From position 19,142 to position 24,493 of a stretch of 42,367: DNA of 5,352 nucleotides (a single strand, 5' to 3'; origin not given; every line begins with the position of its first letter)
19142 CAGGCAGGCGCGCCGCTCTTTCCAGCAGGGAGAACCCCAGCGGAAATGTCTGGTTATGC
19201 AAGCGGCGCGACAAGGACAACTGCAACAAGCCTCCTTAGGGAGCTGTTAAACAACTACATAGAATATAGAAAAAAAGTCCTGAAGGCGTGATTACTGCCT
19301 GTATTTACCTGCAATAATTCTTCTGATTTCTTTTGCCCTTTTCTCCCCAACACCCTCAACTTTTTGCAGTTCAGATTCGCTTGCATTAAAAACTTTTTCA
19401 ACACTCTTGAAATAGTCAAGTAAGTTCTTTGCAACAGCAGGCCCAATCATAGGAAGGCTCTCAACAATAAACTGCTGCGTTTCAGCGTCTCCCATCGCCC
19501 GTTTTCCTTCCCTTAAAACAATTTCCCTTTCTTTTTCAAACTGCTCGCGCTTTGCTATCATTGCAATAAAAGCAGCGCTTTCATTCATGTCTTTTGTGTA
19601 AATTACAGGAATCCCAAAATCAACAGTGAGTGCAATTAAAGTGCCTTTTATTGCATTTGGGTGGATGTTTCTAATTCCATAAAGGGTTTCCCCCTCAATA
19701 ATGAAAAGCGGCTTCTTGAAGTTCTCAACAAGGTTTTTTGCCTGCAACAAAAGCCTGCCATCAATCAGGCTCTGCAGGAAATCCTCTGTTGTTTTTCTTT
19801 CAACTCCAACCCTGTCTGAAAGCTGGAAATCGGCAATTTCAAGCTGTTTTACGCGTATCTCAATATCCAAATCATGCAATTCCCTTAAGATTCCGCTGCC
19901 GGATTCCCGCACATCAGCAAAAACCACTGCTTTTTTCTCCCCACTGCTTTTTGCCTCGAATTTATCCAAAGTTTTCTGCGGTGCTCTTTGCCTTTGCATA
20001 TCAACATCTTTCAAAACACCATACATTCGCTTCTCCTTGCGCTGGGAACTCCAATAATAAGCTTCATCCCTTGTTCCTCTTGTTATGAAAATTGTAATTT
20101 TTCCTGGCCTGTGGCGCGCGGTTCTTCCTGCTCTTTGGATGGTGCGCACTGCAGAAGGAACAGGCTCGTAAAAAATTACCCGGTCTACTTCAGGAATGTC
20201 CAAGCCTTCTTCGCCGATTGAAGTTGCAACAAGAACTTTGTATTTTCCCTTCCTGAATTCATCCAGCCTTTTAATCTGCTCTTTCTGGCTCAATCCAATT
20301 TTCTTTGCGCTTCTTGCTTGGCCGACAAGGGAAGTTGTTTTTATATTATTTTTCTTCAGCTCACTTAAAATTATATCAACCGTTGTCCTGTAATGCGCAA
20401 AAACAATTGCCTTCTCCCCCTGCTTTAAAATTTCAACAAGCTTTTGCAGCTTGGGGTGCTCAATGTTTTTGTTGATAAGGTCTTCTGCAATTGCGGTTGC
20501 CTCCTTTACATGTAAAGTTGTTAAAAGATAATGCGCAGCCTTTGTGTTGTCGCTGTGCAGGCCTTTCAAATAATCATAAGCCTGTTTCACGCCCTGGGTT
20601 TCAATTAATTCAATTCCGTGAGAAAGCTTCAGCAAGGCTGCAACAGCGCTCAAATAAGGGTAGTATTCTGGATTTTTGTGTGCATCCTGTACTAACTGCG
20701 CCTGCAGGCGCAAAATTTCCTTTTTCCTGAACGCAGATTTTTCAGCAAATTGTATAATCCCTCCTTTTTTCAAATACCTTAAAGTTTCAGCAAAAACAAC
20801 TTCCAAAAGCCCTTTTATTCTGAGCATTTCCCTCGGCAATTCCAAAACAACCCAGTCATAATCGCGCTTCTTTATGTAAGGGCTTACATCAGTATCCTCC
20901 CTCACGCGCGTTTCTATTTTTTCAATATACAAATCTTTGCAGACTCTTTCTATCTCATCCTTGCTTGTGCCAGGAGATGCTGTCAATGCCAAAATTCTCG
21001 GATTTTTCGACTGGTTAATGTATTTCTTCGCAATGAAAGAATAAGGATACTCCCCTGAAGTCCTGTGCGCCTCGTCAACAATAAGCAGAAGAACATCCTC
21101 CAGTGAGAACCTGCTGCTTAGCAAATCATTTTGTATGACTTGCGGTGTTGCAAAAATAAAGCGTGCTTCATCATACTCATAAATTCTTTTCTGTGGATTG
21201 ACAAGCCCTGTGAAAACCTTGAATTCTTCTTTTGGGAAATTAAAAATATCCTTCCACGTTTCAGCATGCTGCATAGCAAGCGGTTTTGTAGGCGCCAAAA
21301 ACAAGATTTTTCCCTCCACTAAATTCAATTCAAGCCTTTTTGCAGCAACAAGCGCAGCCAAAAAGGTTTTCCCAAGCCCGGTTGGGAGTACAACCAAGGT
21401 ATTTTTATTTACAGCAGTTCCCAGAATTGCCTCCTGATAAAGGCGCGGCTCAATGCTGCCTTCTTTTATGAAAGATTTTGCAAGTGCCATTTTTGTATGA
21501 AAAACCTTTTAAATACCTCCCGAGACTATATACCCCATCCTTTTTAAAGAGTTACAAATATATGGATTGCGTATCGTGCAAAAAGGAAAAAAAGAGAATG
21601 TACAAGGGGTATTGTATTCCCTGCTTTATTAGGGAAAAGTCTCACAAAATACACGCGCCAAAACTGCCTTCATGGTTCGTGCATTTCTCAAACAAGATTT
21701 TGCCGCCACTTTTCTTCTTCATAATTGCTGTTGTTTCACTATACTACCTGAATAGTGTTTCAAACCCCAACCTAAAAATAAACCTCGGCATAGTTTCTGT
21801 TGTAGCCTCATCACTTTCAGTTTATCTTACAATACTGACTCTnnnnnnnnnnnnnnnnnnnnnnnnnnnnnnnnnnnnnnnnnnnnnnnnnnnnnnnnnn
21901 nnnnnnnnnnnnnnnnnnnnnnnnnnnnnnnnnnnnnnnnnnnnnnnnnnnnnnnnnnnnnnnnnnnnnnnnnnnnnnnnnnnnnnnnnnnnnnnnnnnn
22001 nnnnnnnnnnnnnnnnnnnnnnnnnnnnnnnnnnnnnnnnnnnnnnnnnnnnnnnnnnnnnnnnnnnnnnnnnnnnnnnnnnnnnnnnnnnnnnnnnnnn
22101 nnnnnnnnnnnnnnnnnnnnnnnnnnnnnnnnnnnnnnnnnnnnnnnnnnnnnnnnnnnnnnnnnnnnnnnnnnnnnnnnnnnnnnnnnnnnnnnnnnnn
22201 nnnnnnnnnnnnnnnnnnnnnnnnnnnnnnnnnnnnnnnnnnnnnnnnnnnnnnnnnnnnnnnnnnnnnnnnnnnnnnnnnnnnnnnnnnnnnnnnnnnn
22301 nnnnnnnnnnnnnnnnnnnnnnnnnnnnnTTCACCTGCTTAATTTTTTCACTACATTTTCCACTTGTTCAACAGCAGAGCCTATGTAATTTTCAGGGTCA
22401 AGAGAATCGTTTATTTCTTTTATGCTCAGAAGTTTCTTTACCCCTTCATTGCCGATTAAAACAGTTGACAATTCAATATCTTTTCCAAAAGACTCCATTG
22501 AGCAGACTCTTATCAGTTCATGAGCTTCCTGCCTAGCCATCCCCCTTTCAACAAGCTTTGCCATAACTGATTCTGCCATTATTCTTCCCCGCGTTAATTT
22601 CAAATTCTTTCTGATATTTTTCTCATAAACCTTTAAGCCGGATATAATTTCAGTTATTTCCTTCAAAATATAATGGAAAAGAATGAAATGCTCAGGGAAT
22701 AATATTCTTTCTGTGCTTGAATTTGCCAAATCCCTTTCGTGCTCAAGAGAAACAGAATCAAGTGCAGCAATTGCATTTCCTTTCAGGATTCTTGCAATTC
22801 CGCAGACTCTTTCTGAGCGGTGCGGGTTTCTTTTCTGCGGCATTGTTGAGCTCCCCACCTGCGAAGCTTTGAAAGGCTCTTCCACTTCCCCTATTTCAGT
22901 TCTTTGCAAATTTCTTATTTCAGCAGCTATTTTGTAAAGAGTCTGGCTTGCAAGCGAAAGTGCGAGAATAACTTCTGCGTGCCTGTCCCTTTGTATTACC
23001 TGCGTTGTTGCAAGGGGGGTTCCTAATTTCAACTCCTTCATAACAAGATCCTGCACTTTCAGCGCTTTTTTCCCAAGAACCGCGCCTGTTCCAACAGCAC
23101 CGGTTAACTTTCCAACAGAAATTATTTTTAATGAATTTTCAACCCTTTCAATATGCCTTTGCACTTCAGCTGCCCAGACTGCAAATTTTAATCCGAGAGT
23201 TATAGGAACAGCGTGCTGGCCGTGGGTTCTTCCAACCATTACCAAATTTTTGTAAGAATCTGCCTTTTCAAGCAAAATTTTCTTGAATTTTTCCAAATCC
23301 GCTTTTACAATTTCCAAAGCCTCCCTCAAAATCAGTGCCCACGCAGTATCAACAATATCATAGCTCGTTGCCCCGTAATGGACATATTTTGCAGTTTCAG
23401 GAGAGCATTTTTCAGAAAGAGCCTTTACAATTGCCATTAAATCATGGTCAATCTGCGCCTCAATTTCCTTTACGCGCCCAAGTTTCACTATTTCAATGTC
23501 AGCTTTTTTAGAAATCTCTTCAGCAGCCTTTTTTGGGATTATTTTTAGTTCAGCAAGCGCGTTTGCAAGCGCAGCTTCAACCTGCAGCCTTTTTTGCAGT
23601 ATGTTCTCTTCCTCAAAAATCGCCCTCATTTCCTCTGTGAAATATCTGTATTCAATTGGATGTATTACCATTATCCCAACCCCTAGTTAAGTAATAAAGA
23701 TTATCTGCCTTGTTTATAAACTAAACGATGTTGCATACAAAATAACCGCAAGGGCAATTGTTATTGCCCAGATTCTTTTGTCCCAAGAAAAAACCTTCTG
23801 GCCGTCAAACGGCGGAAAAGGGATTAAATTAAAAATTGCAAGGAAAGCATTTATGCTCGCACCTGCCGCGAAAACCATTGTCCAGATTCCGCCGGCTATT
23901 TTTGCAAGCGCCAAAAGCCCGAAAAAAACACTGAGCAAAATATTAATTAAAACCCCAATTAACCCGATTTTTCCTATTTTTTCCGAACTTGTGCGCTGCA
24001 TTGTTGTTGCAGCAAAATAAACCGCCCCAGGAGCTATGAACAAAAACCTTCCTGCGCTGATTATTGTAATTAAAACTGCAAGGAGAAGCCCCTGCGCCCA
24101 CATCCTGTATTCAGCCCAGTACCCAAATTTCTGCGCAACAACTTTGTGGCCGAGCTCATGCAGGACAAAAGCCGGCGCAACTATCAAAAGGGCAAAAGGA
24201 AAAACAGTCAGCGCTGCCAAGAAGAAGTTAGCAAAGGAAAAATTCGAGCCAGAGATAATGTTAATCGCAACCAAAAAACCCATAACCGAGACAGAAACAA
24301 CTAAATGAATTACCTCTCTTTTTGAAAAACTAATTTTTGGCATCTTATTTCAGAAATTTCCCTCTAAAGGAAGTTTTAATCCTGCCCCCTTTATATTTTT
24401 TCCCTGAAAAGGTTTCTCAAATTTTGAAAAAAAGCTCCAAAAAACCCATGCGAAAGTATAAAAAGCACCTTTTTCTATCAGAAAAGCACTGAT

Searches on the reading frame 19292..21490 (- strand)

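Call 12: search_protein_families(library=ncbifam, proteins=[window:19292-21490:-], max_evalue=0.00001)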
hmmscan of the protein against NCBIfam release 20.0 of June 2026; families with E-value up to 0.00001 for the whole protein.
window:19292-21490:- (732 aa): 39 families (the best 25 are shown)
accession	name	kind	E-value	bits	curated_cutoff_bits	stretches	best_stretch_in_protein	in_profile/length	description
NF010337.0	PRK13766.1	equivalog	7.9e-262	870.8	610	2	4-509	6-517/781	Hef nuclease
NF040956.1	Arch_Xpf_endonucase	equivalog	2.1e-38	132.1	300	1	523-731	4-214/222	3'-flap repair endonuclease Xpf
NF008394.0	PRK11192.1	equivalog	2.2e-24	86.1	507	2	343-460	231-341/441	ATP-dependent RNA helicase SrmB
NF008744.0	PRK11776.1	equivalog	1.5e-19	69.9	524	2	329-527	212-403/460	ATP-dependent RNA helicase DbpA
NF053631.1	RNA_helic_CshA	equivalog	4.2e-18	65.4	646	1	343-473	220-345/434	degradosome RNA helicase CshA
TIGR00596.1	rad1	subfamily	1.7e-16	59.8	806.65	1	514-602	579-667/813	DNA repair protein, RAD1 family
NF002340.1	PRK01297.1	equivalog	2.1e-15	56.4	564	1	345-480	234-361/372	ATP-dependent RNA helicase RhlB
TIGR04121.1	DEXH_lig_assoc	equivalog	8e-15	53.6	850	1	347-465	237-350/804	ligase-associated DNA damage response DEXH box helicase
TIGR00643.1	recG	equivalog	1.4e-12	47.2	659.4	1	32-173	260-396/629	ATP-dependent DNA helicase RecG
TIGR01587.1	cas3_core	equivalog_domain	2.1e-12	46.9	102.45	1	340-482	204-344/358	CRISPR-associated helicase Cas3'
NF053632.1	heli_RadD_YejH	equivalog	1.3e-11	43.5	720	1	28-173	22-151/573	DNA repair helicase RadD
NF053711.1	RNA_heli_RhlE1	exception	1.6e-11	43.6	750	1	356-460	242-338/434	RNA helicase RhlE1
NF010338.0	PRK13767.1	equivalog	2.5e-11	42.6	849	1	308-462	228-386/877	ATP-dependent helicase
NF003419.0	PRK04837.1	equivalog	4.4e-11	42.2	588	1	315-460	212-350/424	ATP-dependent RNA helicase RhlB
NF008165.0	PRK10917.1-3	equivalog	5.1e-11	41.8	711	1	37-173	294-422/692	ATP-dependent DNA helicase RecG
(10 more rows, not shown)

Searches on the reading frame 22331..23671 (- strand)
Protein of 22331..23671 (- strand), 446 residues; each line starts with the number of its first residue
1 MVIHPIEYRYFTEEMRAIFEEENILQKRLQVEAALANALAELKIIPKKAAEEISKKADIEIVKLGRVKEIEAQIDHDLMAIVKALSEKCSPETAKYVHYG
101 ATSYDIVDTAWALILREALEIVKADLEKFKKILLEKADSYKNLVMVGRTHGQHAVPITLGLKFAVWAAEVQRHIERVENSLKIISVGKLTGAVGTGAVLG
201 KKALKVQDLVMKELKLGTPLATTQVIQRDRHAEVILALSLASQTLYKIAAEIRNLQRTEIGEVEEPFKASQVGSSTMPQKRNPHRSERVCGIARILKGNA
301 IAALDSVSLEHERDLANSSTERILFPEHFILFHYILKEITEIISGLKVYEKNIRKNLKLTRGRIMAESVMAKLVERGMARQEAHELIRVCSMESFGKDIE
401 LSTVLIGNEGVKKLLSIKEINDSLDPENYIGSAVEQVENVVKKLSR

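Call 12: search_protein_families(library=ncbifam, proteins=[window:22331-23671:-], max_evalue=0.00001)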
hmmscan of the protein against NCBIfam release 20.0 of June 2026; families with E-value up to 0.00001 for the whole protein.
window:22331-23671:- (446 aa): 19 families
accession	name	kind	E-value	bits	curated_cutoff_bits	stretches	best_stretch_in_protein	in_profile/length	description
TIGR00928.1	purB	equivalog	2.1e-151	504.6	326.2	1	6-441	1-436/436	adenylosuccinate lyase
NF006500.1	PRK08937.2-4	subfamily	1.3e-108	363.7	626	1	9-443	13-445/448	adenylosuccinate lyase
NF052536.2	CoM_syn_XcbD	exception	4.6e-107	358.5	600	1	11-441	15-443/443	3-sulfopropionylcysteine synthase XcbD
NF006554.0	PRK09053.1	equivalog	2.1e-89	300.4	595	1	12-443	15-447/453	3-carboxy-cis,cis-muconate cycloisomerase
TIGR02426.1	protocat_pcaB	equivalog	3.5e-64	216.9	355.75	1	12-346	8-338/338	3-carboxy-cis,cis-muconate cycloisomerase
NF052556.1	NtrsucLyaStm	equivalog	3e-60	204.4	650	1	22-441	34-464/466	nitrosuccinate lyase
NF006764.0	PRK09285.1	equivalog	2.2e-43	148.3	446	1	3-440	9-455/456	adenylosuccinate lyase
NF004631.0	PRK05975.1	equivalog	2.1e-39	135.5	371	1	13-327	18-326/352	3-carboxy-cis,cis-muconate cycloisomerase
TIGR00838.1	argH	equivalog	5.4e-31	108.1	279.5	1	21-430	24-429/455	argininosuccinate lyase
TIGR00979.1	fumC_II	equivalog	8e-21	74.3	664.75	1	101-302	135-343/458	class II fumarate hydratase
NF008909.0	PRK12273.1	subfamily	6.7e-20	71.4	510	1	97-300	137-346/474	aspartate ammonia-lyase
NF011092.0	PRK14515.1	subfamily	1.3e-17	63.9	876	1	72-300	118-350/479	aspartate ammonia-lyase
NF002563.0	PRK02186.1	subfamily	1.5e-17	63.2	625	1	25-387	438-797/890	argininosuccinate lyase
TIGR00839.1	aspA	equivalog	3.5e-17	62.5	681.2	1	72-307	109-349/468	aspartate ammonia-lyase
NF008964.0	PRK12308.1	equivalog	7.2e-17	61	657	1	69-406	75-407/624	argininosuccinate lyase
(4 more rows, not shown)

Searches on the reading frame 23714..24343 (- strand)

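Call 67: search_protein_families(library=pfam, proteins=[window:23714-24343:-], max_evalue=0.001)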
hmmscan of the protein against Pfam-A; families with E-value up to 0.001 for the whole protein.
window:23714-24343:- (209 aa): 1 family
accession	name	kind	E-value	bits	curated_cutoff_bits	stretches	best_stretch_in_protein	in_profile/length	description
PF02163.28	Peptidase_M50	-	1.2e-09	38.3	27.2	1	92-185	79-190/221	Peptidase family M50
